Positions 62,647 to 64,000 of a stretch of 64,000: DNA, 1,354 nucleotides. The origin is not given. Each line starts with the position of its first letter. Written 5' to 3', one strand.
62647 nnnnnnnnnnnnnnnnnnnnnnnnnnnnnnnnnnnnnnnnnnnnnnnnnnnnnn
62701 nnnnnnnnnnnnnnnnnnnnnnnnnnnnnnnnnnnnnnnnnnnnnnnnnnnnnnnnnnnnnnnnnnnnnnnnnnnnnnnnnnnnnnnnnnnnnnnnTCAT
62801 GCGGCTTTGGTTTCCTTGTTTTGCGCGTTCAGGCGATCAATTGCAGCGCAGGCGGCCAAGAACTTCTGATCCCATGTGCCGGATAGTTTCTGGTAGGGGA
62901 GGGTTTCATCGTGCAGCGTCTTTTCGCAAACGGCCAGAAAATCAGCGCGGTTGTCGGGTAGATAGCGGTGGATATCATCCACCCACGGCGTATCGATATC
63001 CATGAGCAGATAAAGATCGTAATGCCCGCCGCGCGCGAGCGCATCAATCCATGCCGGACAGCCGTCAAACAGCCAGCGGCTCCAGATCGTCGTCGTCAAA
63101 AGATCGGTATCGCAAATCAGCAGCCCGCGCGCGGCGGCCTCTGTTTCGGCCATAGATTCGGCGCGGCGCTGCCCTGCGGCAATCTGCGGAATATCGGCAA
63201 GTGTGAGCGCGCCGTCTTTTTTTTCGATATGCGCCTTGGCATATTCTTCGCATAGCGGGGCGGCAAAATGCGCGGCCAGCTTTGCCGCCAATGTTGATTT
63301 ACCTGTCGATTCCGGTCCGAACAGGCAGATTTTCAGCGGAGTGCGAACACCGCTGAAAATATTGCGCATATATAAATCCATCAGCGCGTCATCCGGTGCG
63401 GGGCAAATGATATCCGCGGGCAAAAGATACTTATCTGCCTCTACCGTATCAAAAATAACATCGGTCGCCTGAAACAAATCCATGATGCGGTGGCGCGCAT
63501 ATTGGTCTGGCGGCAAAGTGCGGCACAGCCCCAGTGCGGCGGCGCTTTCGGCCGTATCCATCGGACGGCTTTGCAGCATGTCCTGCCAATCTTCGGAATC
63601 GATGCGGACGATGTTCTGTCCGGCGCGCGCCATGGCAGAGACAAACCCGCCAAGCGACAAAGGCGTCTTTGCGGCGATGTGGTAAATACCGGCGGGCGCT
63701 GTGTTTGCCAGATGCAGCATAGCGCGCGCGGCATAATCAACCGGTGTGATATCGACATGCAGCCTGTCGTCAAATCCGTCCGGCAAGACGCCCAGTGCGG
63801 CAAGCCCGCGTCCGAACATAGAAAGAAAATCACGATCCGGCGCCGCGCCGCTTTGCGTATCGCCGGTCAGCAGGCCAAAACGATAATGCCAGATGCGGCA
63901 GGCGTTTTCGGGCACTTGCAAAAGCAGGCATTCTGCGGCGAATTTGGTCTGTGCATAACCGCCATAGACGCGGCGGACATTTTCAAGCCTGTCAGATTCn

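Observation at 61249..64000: Unusual three-gene operon: SDR reductase fused to an intact NadR kinase domain, then NadR-like NMNAT with a dead kinase P-loop, then a membrane-anchored EndoU-like RNase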

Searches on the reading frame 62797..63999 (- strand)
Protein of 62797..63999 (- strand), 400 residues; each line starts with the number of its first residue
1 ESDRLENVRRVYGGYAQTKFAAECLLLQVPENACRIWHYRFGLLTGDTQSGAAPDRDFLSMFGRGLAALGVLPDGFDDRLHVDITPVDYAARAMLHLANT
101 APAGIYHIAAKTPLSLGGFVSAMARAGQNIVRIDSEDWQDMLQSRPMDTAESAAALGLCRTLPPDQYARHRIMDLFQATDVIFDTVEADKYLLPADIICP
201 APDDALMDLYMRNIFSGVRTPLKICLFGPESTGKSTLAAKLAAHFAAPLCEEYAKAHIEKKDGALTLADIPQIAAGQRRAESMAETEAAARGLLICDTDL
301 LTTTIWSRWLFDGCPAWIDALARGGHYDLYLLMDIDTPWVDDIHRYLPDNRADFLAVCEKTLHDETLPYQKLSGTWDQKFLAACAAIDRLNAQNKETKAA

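Call 4: search_protein_families(library=pfam, proteins=[window:62797-63999:-], max_evalue=1)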
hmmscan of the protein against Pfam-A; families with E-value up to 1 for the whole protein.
window:62797-63999:- (400 aa): 10 families
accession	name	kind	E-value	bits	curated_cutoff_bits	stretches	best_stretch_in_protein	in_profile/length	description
PF13521.12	AAA_28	-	2.6e-30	106.2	27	1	223-379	1-164/164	AAA domain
PF07993.18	NAD_binding_4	-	1e-10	41.7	20.1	1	7-94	169-258/258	Male sterility protein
PF00004.35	AAA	-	0.014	16.2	21.2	1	224-260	1-37/131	ATPase family associated with various cellular activities (AAA)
PF13479.12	AAA_24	-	0.014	15.7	27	1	221-246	2-23/195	AAA domain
PF13481.12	AAA_25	-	0.027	14.5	27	1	225-249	37-59/195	AAA domain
PF13671.12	AAA_33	-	0.052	14.3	27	1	225-297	3-76/143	AAA domain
PF13191.12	AAA_16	-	0.06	14.3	32.6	1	213-252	14-62/167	AAA ATPase domain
PF00910.28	RNA_helicase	-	0.062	14.2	21.5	1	224-252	1-29/105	RNA helicase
PF21685.2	Fungal_virus_P2_N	-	0.12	11.7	27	1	141-173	147-179/365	Fungal virus Capsid protein, N-terminal domain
PF01926.29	MMR_HSR1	-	0.32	11.6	21.9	1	223-281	1-64/113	50S ribosome-binding GTPase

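Call 5: search_protein_families(library=ncbifam, proteins=[window:62797-63999:-], max_evalue=0.1)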
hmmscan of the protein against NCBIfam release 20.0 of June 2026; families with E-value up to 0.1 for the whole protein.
window:62797-63999:- (400 aa): 9 families
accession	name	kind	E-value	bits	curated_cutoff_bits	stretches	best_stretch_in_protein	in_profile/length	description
TIGR01526.1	nadR_NMN_Atrans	equivalog_domain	3.9e-29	101.9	341.15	1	224-378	165-323/325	nicotinamide-nucleotide adenylyltransferase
TIGR01746.1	Thioester-redct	subfamily_domain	6.8e-26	91.4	213.35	1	3-214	154-365/371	thioester reductase domain-containing protein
NF005988.0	PRK08099.1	equivalog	3.5e-17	62.6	201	1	223-390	233-405/411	multifunctional transcriptional regulator/nicotinamide-nucleotide adenylyltransferase/ribosylnicotinamide kinase NadR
TIGR03443.1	alpha_am_amid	equivalog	2.4e-11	41.8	1030.1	1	1-157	1136-1294/1390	L-aminoadipate-semialdehyde dehydrogenase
NF038078.1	NRPS_MxcG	equivalog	5.7e-10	37.1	2300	1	12-212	1242-1431/1442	myxochelin non-ribosomal peptide synthetase MxcG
NF005539.0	PRK07201.1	equivalog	1e-08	34.4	549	1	5-201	140-338/657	SDR family oxidoreductase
NF041592.1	carboxyl_red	equivalog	0.0022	15.7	1300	1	13-141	940-1083/1160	carboxylic acid reductase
TIGR03499.1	FlhF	equivalog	0.039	13.9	174.15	1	224-246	201-223/286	flagellar biosynthesis GTPase FlhF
NF006015.0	PRK08154.1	subfamily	0.051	12.7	204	1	222-284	137-198/314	anaerobic benzoate catabolism transcriptional regulator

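Call 7: find_homologous_proteins(query=window:62797-63999:-)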
Query window:62797-63999:- (400 aa): 175 proteins with E <= 0.001 among 8000 candidates; the best 120 are listed.
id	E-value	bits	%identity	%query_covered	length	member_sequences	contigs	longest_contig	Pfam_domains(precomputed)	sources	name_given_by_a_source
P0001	2.8e-86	308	52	71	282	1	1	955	PF13521.13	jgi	jgi:NadR type nicotinamide-nucleotide adenylyltransferase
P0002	1.3e-65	240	53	55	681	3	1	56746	PF16363.12,PF02719.22,PF00550.32,PF01073.26,PF00501.35,PF13193.13,PF07993.19,PF01370.28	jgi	jgi:thioester reductase-like protein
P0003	5.5e-57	212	49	54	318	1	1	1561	PF07993.19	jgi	jgi:thioester reductase-like protein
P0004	1.6e-49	187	53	43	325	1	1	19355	PF13521.13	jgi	jgi:NadR type nicotinamide-nucleotide adenylyltransferase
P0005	7.8e-49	185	53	42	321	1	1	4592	PF13521.13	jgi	jgi:NadR type nicotinamide-nucleotide adenylyltransferase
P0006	1.4e-48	184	53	43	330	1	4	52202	PF13521.13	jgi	jgi:NadR type nicotinamide-nucleotide adenylyltransferase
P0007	8.4e-48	181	52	42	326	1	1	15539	PF13521.13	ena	-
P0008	9.9e-48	181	51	44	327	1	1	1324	PF13521.13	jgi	jgi:NadR type nicotinamide-nucleotide adenylyltransferase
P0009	1.6e-47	181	53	43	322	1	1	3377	PF13521.13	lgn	-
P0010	3.7e-47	179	50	43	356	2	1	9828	PF13521.13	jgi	jgi:HTH-type transcriptional repressor of NAD biosynthesis genes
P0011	4.5e-47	179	51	43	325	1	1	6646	PF13521.13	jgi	jgi:NadR type nicotinamide-nucleotide adenylyltransferase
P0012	5.7e-47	179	53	43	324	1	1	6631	PF13521.13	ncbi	-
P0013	6.9e-47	178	51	42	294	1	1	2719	PF13521.13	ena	-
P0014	1.6e-46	177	50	42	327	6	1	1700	PF13521.13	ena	-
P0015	1.6e-46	177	49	45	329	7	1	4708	PF13521.13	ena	-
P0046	1.1e-42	165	50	42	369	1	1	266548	PF13521.13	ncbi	ncbi:MAG: AAA family ATPase [Acidobacteriota bacterium]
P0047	1.2e-42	165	47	42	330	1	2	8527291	PF13521.13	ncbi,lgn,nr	ncbi:ATPase/kinase involved in NAD metabolism [Calothrix brevissima NIES-22]|nr:ATPase/kinase involv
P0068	2.5e-40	157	47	44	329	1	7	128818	PF13521.13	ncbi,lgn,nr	ncbi:MAG: AAA family ATPase [Gammaproteobacteria bacterium]|nr:AAA family ATPase [Gammaproteobacteri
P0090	3.0e-37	147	46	42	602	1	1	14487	PF13847.13,PF13489.13,PF13649.13,PF13521.13,PF01209.25,PF08241.19,PF08242.19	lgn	-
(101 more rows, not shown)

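Call 16: find_encoding_contigs(protein=P0002, flank=10000, max_places=2)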
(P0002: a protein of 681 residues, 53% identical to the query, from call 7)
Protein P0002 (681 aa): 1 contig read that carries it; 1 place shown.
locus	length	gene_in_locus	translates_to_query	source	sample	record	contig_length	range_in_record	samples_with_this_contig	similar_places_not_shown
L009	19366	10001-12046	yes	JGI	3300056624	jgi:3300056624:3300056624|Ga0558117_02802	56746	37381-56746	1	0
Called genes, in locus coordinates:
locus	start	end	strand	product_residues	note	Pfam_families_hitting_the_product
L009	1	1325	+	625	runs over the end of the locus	PF05159:Capsule_synth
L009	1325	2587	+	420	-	PF05159:Capsule_synth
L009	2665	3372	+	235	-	-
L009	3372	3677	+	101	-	-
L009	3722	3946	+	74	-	-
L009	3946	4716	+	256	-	PF00067:p450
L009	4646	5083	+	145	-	PF00067:p450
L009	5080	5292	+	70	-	-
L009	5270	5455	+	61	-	-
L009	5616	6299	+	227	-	PF08240:ADH_N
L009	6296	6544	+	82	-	-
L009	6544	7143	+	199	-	PF13522:GATase_6, PF13537:GATase_7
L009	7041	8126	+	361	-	PF00733:Asn_synthase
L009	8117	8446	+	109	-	PF00733:Asn_synthase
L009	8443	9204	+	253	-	PF13489:Methyltransf_23, PF13847:Methyltransf_31, PF08241:Methyltransf_11, PF08242:Methyltransf_12 (weak), PF13649:Methyltransf_25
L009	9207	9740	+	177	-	PF00501:AMP-binding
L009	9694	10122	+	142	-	PF00501:AMP-binding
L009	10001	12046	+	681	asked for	PF00501:AMP-binding (weak), PF13193:AMP-binding_C, PF00550:PP-binding, PF01073:3Beta_HSD, PF01370:Epimerase, PF02719:Polysacc_synt_2 (weak), PF16363:GDP_Man_Dehyd (weak), PF07993:NAD_binding_4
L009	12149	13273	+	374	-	PF13406:SLT_2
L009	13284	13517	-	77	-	-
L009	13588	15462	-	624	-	PF13793:Pribosyltran_N, PF14572:Pribosyl_synth, PF00156:Pribosyltran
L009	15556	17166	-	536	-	PF18127:NAMPT_N, PF04095:NAPRTase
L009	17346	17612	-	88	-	-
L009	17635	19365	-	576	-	?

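Call 34: find_encoding_contigs(protein=P0047, flank=10000, max_places=1)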
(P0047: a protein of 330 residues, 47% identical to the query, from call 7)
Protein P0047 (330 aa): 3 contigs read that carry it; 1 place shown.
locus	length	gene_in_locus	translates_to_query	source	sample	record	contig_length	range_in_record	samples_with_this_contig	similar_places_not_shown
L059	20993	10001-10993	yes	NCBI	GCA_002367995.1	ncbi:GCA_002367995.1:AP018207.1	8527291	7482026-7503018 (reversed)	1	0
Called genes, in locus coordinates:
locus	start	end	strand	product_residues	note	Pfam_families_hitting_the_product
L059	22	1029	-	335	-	PF00248:Aldo_ket_red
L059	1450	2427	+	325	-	PF06719:AraC_N, PF00165:HTH_AraC (faint), PF12833:HTH_18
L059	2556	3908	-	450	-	-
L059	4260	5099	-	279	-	PF07685:GATase_3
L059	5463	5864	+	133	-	-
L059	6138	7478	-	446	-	PF08245:Mur_ligase_M, PF08353:MurT_C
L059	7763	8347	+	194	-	PF13098:Thioredoxin_2 (weak)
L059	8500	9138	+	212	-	-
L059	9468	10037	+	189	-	PF04973:NMN_transporter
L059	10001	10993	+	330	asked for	PF13521:AAA_28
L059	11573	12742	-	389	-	PF00106:adh_short, PF13561:adh_short_C2 (weak), PF00106:adh_short (weak), PF13561:adh_short_C2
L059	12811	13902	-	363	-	-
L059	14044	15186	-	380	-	PF13203:DUF2201_N, PF09967:DUF2201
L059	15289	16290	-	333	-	PF07726:AAA_3 (weak), PF07728:AAA_5, PF00004:AAA (weak)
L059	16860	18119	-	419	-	PF00089:Trypsin, PF13365:Trypsin_2, PF13180:PDZ_2, PF00595:PDZ, PF17820:PDZ_6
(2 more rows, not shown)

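Call 35: find_encoding_contigs(protein=P0046, flank=10000, max_places=1)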
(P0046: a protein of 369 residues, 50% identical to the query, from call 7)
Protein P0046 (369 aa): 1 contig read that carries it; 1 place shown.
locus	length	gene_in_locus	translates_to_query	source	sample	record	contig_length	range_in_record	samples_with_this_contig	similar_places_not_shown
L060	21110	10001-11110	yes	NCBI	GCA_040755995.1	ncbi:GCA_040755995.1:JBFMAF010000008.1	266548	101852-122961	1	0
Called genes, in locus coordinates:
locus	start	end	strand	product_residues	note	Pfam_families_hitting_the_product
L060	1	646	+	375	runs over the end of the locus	PF01073:3Beta_HSD, PF01370:Epimerase, PF04321:RmlD_sub_bind (weak), PF08659:KR (weak), PF13460:NAD_binding_10 (weak), PF16363:GDP_Man_Dehyd, PF07993:NAD_binding_4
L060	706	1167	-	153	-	PF01850:PIN (weak)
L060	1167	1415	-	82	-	PF02604:PhdYeFM_antitox (weak)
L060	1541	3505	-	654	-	PF07992:Pyr_redox_2 (weak), PF00070:Pyr_redox (weak), PF00890:FAD_binding_2, PF01134:GIDA (weak), PF01266:DAO (weak), PF12831:FAD_oxidored, PF13450:NAD_binding_8, PF12838:Fer4_7, +9 more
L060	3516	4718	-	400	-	PF13237:Fer4_10 (weak), PF12838:Fer4_7, PF13183:Fer4_8, PF13187:Fer4_9, PF13534:Fer4_17, PF02754:CCG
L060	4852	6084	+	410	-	PF01676:Metalloenzyme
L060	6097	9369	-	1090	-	PF16819:DUF5074 (faint), PF07494:Reg_prop (weak), PF07495:Y_Y_Y, PF00069:Pkinase, PF07714:PK_Tyr_Ser-Thr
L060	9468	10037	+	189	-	PF04973:NMN_transporter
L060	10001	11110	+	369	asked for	PF13521:AAA_28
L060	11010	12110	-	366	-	PF12801:Fer4_5, PF00037:Fer4 (faint), PF12838:Fer4_7 (faint), PF13187:Fer4_9 (faint), PF12801:Fer4_5 (weak), PF12837:Fer4_6 (weak), PF13237:Fer4_10, PF14697:Fer4_21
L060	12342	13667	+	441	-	PF05175:MTS, PF13489:Methyltransf_23 (weak), PF02390:Methyltransf_4, PF08241:Methyltransf_11, PF08242:Methyltransf_12, PF13649:Methyltransf_25, PF13847:Methyltransf_31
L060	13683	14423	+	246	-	PF13489:Methyltransf_23, PF01209:Ubie_methyltran (weak), PF05175:MTS (weak), PF08241:Methyltransf_11, PF08242:Methyltransf_12, PF13649:Methyltransf_25, PF13847:Methyltransf_31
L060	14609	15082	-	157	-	PF04978:MST (weak), PF05163:DinB, PF12867:DinB_2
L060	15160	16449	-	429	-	PF01244:Peptidase_M19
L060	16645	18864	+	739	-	PF01734:Patatin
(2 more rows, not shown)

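Call 36: find_encoding_contigs(protein=P0068, flank=10000, max_places=1)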
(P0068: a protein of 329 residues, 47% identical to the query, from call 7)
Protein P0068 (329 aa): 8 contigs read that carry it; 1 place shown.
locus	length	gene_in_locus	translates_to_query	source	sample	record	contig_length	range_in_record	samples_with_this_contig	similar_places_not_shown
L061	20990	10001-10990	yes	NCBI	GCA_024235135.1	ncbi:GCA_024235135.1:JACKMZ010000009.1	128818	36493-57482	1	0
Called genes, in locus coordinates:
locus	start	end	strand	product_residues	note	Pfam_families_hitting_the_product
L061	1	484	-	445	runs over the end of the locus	PF03972:MmgE_PrpD_N, PF19305:MmgE_PrpD_C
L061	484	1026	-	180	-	PF13291:ACT_4 (faint), PF13740:ACT_6, PF22629:ACT_AHAS_ss (faint), PF01842:ACT (weak)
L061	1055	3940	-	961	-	PF02347:GDC-P, PF21478:GcvP2_C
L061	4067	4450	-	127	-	PF01597:GCV_H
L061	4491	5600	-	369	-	PF01571:GCV_T, PF08669:GCV_T_C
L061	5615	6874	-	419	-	PF00464:SHMT, PF00155:Aminotran_1_2, PF01212:Beta_elim_lyase (weak)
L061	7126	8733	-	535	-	PF01039:Carboxyl_trans, PF03255:ACCA (weak), PF06833:MdcE (faint)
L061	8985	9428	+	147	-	PF09346:SMI1_KNR4 (weak)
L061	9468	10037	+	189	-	PF04973:NMN_transporter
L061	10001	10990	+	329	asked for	PF13521:AAA_28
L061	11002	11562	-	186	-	-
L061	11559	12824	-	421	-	PF01734:Patatin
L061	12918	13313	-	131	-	PF05597:Phasin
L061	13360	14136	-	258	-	PF01061:ABC2_membrane, PF12698:ABC2_membrane_3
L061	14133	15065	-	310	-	PF00005:ABC_tran, PF13304:AAA_21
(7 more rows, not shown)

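Call 51: find_encoding_contigs(protein=P0090, flank=10000, max_places=1)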
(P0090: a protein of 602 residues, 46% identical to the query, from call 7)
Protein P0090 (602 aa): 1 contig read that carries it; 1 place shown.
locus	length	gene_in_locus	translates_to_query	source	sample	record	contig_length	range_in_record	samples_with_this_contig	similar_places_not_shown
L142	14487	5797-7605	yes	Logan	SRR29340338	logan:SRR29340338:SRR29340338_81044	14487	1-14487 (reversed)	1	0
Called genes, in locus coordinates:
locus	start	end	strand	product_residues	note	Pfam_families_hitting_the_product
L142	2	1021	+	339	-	?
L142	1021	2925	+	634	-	PF13522:GATase_6, PF13537:GATase_7, PF00733:Asn_synthase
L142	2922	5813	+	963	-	PF00501:AMP-binding, PF13193:AMP-binding_C, PF00550:PP-binding, PF01370:Epimerase, PF07993:NAD_binding_4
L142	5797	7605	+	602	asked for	PF13521:AAA_28, PF08242:Methyltransf_12 (faint), PF01209:Ubie_methyltran (faint), PF13489:Methyltransf_23, PF08241:Methyltransf_11 (weak), PF13649:Methyltransf_25, PF13847:Methyltransf_31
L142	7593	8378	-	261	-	-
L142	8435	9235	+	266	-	-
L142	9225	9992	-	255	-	PF02592:Vut_1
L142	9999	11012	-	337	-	PF00364:Biotin_lipoyl, PF16697:Yop-YscD_cpl, PF00498:FHA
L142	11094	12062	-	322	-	PF01266:DAO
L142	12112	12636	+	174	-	-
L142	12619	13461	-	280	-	PF00561:Abhydrolase_1, PF12146:Hydrolase_4, PF12697:Abhydrolase_6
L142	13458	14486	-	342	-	?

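Call 74: search_protein_representatives(protein=window:62797-63999:-)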
Query: 400 residues. Proteins with E-value up to 0.001 (for the whole library): 5683; up to 1e-10: 1957; up to 1e-30: 126. The best 150 are listed.
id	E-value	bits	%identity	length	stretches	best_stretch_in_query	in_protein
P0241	1.0e-184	630.6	70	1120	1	1-394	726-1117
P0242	1.9e-108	379.4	50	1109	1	4-388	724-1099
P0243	6.3e-89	315.2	44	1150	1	1-383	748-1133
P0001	8.8e-87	308.1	53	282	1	118-399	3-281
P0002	4.3e-66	240.0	54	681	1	1-218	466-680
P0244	8.8e-64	232.4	44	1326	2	1-211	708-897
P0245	9.4e-61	222.4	53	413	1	1-214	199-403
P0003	1.7e-57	211.7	50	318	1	1-215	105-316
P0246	3.0e-57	210.9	40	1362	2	1-215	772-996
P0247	3.0e-55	204.3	51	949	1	1-211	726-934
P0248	2.9e-53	197.7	55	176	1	221-390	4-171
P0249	1.5e-51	192.1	46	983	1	1-218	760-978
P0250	7.5e-47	176.6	45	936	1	1-214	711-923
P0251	1.6e-45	172.2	45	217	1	61-261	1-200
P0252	3.0e-45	171.4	48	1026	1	1-213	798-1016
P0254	1.1e-43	166.3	38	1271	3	1-211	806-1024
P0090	9.7e-38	146.6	46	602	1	223-389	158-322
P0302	4.2e-36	141.2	37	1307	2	223-388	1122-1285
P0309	2.4e-35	138.7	43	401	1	223-388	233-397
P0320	6.8e-34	134.0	40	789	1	223-392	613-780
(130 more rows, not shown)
